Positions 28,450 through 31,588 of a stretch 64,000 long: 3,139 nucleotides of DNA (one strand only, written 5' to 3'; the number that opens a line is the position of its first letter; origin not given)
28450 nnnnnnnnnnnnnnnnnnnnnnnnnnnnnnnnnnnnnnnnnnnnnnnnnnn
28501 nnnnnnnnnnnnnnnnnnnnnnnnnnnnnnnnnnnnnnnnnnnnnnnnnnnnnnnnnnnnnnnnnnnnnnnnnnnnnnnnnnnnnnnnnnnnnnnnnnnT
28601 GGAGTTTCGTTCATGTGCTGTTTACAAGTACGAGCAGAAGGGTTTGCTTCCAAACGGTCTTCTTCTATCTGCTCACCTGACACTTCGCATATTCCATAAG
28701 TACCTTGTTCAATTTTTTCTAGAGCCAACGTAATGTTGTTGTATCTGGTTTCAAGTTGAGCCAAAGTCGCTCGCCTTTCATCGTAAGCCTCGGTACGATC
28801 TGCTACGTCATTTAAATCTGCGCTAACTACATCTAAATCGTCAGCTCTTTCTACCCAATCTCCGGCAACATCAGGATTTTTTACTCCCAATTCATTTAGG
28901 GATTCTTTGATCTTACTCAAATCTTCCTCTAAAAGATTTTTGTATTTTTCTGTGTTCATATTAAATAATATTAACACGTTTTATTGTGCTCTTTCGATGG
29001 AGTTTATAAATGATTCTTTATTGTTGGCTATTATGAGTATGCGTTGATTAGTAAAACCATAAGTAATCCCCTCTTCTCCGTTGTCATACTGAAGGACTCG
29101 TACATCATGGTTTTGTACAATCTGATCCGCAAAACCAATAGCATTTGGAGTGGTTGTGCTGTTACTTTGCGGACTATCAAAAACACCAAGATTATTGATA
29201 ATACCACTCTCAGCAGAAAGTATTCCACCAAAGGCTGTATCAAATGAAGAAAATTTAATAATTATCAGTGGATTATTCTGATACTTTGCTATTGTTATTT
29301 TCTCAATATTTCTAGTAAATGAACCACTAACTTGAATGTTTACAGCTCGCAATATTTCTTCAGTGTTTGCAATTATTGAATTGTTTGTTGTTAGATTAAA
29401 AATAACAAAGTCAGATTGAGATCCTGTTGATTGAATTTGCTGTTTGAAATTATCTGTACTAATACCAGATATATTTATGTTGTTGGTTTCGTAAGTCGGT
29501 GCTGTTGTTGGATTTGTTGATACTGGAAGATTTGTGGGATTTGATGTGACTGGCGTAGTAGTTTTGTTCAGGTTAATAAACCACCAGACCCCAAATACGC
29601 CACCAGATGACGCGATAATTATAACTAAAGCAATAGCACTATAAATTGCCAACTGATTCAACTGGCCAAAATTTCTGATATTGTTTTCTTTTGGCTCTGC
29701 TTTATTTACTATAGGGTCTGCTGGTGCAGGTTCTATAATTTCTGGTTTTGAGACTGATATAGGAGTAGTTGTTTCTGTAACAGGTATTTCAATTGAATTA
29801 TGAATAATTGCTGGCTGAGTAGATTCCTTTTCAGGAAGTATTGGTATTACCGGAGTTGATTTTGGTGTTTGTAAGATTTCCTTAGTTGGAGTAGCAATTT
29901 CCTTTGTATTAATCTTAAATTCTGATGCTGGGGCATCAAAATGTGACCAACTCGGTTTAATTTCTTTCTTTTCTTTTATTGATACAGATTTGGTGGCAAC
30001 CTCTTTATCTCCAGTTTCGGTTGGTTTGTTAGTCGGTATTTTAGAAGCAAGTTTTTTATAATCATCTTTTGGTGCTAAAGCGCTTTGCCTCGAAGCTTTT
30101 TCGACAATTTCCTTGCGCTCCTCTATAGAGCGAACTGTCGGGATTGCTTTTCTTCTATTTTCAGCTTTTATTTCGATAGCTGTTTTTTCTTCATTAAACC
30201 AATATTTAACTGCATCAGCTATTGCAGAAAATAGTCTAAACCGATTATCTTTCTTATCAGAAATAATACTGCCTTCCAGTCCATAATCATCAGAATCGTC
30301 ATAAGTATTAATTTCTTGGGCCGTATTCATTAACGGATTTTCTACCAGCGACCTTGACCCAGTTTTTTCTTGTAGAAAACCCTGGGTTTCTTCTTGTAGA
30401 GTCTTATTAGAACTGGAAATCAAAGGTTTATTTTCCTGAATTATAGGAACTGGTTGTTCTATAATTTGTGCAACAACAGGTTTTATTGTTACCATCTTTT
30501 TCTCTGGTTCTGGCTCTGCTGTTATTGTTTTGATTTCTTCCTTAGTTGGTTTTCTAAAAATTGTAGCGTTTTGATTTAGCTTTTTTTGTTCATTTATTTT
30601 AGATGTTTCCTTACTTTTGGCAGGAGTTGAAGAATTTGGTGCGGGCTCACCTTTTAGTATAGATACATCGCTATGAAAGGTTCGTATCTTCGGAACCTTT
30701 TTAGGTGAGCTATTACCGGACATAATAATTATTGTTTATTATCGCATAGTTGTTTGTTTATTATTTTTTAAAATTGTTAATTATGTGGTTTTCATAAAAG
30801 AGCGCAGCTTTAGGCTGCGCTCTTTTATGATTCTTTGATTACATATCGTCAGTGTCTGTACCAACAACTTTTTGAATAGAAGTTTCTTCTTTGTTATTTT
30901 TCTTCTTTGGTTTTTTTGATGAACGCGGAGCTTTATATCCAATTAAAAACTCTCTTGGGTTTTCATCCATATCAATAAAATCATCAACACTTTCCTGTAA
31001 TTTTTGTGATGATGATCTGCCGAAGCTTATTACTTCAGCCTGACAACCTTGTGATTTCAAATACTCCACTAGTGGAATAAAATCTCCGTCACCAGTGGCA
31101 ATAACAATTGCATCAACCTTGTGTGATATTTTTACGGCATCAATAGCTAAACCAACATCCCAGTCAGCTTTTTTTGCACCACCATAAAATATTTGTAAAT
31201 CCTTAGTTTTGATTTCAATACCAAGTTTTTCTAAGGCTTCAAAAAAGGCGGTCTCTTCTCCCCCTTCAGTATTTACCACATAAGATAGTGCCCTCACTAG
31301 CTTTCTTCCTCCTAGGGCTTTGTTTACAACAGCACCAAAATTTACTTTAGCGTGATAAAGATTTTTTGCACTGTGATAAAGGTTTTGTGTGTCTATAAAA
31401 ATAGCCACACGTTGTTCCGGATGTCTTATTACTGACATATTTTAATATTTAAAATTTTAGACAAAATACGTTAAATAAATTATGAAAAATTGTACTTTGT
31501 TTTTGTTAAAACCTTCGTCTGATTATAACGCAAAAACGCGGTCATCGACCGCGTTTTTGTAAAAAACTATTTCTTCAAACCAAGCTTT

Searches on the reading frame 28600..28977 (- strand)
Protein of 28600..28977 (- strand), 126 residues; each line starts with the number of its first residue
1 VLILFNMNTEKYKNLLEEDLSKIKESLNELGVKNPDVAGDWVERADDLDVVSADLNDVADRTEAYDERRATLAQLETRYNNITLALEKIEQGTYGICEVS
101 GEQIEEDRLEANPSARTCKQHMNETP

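Call 84: search_protein_families(library=pfam, max_evalue=0.001, proteins=[window:28600-28977:-])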
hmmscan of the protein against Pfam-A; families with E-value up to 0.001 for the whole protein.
window:28600-28977:- (126 aa): 1 family
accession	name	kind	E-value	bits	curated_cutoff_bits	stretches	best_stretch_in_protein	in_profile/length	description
PF01258.23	zf-dskA_traR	-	1.2e-09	38.5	24.9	1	92-119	1-28/36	Prokaryotic dksA/traR C4-type zinc finger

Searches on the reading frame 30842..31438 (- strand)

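Call 84: search_protein_families(library=pfam, max_evalue=0.001, proteins=[window:30842-31438:-])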
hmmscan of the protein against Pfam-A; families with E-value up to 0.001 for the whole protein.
window:30842-31438:- (199 aa): 1 family
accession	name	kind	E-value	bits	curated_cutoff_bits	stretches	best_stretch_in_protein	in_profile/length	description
PF01936.24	NYN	-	2.9e-32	112.6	24.2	1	10-158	1-145/145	NYN domain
